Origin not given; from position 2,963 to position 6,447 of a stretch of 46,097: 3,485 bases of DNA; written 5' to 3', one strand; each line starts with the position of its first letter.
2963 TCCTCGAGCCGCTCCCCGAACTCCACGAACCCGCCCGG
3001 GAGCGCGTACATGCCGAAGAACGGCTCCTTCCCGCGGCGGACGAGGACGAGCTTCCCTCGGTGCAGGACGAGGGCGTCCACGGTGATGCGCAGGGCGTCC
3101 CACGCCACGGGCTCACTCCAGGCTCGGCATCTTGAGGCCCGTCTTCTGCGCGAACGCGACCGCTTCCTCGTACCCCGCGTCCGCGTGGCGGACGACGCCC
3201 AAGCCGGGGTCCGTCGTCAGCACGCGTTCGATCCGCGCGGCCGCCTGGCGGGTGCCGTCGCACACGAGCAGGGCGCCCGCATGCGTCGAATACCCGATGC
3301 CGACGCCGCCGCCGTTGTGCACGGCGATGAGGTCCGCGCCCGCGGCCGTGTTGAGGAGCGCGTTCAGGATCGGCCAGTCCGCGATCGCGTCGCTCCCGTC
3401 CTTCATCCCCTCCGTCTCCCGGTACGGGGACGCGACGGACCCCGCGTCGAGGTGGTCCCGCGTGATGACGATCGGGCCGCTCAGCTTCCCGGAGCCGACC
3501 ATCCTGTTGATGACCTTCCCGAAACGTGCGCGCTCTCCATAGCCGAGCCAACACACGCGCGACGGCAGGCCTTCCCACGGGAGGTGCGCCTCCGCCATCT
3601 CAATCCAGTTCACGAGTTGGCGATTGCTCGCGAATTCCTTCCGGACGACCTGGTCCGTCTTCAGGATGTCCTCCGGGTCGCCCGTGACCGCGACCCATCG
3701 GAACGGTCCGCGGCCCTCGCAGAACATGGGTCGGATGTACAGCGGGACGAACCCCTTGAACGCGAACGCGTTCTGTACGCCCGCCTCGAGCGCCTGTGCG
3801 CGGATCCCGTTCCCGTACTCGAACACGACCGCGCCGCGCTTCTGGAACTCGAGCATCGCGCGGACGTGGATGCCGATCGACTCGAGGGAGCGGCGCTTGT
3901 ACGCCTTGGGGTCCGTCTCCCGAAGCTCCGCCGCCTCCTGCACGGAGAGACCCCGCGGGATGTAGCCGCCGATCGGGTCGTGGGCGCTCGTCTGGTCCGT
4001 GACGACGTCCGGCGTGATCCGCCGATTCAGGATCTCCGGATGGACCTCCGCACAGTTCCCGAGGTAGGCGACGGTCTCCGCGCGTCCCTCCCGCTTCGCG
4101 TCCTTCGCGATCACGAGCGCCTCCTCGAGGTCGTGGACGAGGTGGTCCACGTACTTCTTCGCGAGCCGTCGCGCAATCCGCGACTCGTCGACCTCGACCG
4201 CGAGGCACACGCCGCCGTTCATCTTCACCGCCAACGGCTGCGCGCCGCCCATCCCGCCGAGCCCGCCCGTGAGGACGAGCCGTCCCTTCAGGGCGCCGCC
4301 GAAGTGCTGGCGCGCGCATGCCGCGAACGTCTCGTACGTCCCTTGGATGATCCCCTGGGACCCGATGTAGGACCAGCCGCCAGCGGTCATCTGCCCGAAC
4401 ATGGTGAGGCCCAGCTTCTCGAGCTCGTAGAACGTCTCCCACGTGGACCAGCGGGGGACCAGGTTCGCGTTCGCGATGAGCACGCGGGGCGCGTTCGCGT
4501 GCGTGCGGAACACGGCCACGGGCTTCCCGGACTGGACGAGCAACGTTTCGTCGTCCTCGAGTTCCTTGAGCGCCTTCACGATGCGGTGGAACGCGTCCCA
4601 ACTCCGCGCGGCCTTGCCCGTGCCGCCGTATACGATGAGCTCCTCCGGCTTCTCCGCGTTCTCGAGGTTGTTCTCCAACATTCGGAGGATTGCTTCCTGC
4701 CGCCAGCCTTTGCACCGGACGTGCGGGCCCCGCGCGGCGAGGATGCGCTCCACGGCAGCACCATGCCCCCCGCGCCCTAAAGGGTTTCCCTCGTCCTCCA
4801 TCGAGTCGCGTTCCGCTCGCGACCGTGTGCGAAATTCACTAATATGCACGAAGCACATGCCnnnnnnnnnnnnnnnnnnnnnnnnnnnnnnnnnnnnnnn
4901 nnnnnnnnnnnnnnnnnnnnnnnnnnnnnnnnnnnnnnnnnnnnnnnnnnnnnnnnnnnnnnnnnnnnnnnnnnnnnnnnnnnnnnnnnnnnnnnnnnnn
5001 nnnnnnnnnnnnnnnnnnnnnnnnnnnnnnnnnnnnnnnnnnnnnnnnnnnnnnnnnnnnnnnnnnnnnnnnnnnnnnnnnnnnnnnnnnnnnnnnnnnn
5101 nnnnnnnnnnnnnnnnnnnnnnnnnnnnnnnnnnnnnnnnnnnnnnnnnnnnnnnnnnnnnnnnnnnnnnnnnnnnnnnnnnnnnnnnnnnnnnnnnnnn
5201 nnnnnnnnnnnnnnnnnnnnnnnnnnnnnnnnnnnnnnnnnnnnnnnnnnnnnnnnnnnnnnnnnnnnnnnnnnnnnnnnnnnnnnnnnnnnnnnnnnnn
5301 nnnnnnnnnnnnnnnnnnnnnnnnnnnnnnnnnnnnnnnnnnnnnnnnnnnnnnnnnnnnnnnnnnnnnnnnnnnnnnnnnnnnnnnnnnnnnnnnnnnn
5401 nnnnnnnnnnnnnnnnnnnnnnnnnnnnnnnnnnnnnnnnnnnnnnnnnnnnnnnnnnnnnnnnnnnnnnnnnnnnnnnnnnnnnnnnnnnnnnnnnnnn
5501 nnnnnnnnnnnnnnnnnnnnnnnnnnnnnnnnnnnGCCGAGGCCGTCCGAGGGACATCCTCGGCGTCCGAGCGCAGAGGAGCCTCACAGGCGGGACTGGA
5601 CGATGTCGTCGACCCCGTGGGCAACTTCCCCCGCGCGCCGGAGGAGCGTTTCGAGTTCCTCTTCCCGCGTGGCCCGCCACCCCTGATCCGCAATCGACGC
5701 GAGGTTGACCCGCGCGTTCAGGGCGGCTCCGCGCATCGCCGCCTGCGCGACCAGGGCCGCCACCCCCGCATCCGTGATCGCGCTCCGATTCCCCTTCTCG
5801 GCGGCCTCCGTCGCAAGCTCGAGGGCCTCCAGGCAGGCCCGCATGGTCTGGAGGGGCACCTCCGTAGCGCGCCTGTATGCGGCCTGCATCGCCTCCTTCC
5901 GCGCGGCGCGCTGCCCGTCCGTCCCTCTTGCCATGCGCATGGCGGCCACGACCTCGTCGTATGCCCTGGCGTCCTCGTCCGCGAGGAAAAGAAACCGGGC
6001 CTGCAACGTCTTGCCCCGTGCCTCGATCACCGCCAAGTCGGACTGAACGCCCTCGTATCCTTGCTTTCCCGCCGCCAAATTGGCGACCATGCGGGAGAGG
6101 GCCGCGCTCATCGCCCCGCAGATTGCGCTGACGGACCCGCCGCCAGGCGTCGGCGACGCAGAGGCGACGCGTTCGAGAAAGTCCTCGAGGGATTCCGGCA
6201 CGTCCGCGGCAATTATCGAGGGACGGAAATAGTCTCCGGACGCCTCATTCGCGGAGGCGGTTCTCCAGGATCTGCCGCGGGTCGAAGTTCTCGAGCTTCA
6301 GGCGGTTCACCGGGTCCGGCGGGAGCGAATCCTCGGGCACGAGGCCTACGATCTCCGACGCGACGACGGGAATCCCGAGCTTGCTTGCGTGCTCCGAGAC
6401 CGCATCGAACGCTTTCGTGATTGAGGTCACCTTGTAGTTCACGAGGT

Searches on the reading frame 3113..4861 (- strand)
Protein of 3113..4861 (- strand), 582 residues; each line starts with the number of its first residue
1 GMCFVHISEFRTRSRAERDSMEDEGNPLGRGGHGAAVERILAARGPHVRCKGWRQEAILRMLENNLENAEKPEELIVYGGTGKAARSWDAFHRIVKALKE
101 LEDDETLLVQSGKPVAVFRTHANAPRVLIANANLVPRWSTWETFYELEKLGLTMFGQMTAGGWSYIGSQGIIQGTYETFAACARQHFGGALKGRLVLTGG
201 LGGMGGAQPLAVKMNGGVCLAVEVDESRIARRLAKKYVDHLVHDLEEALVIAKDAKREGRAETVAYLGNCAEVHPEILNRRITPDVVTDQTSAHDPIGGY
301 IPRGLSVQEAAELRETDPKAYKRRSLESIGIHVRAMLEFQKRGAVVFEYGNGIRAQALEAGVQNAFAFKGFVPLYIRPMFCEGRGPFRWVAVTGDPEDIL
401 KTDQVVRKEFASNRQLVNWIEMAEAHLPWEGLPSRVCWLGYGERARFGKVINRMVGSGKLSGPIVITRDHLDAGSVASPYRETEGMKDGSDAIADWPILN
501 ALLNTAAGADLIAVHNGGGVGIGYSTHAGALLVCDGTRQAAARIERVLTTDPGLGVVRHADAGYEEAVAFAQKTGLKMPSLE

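Call 14: search_protein_families(library=pfam, proteins=[window:3113-4861:-], max_evalue=0.01)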
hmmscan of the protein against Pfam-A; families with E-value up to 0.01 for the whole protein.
window:3113-4861:- (582 aa): 3 families
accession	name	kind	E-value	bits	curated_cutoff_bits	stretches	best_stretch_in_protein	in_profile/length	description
PF01175.24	Urocanase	-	2e-87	292.7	23.2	1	167-375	1-209/209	Urocanase Rossmann-like domain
PF17392.7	Urocanase_C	-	9.4e-87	289.9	23.6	1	378-572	1-195/196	Urocanase C-terminal domain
PF17391.7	Urocanase_N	-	2.4e-55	186.2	23.2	1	42-163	3-126/127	Urocanase N-terminal domain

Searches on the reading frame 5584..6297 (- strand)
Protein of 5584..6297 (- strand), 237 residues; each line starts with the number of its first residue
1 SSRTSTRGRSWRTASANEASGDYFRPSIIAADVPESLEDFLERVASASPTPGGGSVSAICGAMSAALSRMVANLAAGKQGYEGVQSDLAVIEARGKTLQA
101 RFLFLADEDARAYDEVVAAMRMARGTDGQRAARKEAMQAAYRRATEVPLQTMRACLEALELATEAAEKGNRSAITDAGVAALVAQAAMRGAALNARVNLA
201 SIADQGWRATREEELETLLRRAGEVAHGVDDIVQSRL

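Call 14: search_protein_families(library=pfam, proteins=[window:5584-6297:-], max_evalue=0.01)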
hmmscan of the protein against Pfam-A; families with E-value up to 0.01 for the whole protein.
window:5584-6297:- (237 aa): 1 family
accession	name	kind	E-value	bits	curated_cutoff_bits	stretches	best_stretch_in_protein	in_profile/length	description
PF04961.17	FTCD_C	-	1.9e-60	204.1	24.5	1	36-216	1-181/182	Formiminotransferase-cyclodeaminase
